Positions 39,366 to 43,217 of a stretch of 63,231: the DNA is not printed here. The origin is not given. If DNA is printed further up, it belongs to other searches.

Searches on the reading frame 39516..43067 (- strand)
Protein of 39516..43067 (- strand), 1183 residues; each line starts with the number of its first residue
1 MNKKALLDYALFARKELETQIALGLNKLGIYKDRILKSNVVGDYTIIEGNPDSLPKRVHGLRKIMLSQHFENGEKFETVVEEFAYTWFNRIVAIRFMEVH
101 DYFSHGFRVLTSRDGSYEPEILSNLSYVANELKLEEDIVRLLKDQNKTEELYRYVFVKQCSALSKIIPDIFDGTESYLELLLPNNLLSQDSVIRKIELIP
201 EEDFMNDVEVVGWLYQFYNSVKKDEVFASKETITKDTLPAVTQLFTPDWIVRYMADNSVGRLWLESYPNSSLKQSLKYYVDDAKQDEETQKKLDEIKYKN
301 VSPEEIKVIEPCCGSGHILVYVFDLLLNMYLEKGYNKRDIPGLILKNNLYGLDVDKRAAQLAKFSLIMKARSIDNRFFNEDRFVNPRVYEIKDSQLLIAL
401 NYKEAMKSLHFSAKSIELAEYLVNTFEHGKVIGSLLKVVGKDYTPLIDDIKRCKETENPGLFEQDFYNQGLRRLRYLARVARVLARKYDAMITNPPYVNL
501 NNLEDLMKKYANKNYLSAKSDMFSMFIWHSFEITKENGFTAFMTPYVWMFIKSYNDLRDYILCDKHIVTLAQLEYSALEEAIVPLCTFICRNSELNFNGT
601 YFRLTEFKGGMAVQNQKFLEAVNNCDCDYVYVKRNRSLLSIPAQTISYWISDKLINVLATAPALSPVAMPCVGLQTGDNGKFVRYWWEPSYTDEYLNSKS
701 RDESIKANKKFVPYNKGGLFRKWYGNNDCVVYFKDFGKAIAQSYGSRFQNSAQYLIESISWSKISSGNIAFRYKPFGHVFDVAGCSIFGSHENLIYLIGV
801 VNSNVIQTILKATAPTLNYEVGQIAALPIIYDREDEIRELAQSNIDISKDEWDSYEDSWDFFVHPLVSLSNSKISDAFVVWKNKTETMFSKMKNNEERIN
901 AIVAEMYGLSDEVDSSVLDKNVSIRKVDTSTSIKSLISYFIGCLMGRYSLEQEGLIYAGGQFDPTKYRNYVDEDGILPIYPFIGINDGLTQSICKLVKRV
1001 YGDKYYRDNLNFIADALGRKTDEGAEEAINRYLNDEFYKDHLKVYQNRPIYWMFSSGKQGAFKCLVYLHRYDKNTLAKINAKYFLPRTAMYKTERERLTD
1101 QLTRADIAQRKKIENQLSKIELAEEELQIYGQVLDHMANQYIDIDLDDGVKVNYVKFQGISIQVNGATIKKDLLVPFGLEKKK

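Call 5: search_protein_families(library=pfam, proteins=[window:39516-43067:-], max_evalue=0.01)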
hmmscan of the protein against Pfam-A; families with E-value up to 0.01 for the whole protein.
window:39516-43067:- (1183 aa): 3 families
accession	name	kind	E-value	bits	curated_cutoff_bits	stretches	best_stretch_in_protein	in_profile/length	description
PF07669.17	Eco57I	-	8.3e-27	94.8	25.3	1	347-573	1-165/171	Eco57I restriction-modification methylase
PF02384.22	N6_Mtase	-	3.8e-08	33.5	20.4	1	301-389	42-121/311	N-6 DNA Methylase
PF20473.4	MmeI_Mtase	-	1.8e-05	24.5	27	1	288-382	6-98/259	MmeI, DNA-methyltransferase domain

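Call 6: search_protein_families(library=padloc, proteins=[window:39516-43067:-], max_evalue=0.01)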
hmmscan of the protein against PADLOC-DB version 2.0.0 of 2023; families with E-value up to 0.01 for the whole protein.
window:39516-43067:- (1183 aa): 44 families (the best 25 are shown)
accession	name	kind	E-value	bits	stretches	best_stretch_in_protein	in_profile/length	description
PDLC02521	PglX|PglXI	-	0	1289.5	1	1-1165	1-1171/1174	PglX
PDLC03600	REase_MTase_IIG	-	0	1176.5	1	1-1169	1-1199/1205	Type IIG restriction enzyme-methyltransferase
PDLC02641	DrmMI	-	1.1e-253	842.8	1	1-1162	1-1158/1161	DrmMI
PDLC02524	PglX|PglXI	-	2.3e-159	530.1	1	199-868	5-681/722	PglX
PDLC02516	PglX|PglXI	-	4.7e-159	528.8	1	599-1170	2-590/593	PglX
PDLC02525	PglX|PglXI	-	3.3e-148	493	1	1-610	1-582/607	PglX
PDLC02522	PglX|PglXI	-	1.4e-145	484.8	2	298-873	416-983/1218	PglX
PDLC02517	PglX|PglXI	-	3.8e-134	446.8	1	480-1171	7-700/707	PglX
PDLC02527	PglX|PglXI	-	2.9e-86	288.4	3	482-1153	551-1228/1332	PglX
PDLC02518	PglX|PglXI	-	6.4e-85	283.9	2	466-1137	494-1191/1412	PglX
PDLC02528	PglX|PglXI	-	1.3e-77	259.6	2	163-694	135-669/1125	PglX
PDLC02523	PglX|PglXI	-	3.1e-73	245.2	4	483-830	557-905/1428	PglX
PDLC02519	PglX|PglXI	-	2.3e-66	222.3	3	482-921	477-930/1241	PglX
PDLC02539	PglX|PglXI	-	3.6e-44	149.2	2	530-914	3-393/706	PglX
PDLC02531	PglX|PglXI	-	1.9e-41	140.3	2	971-1166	158-353/359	PglX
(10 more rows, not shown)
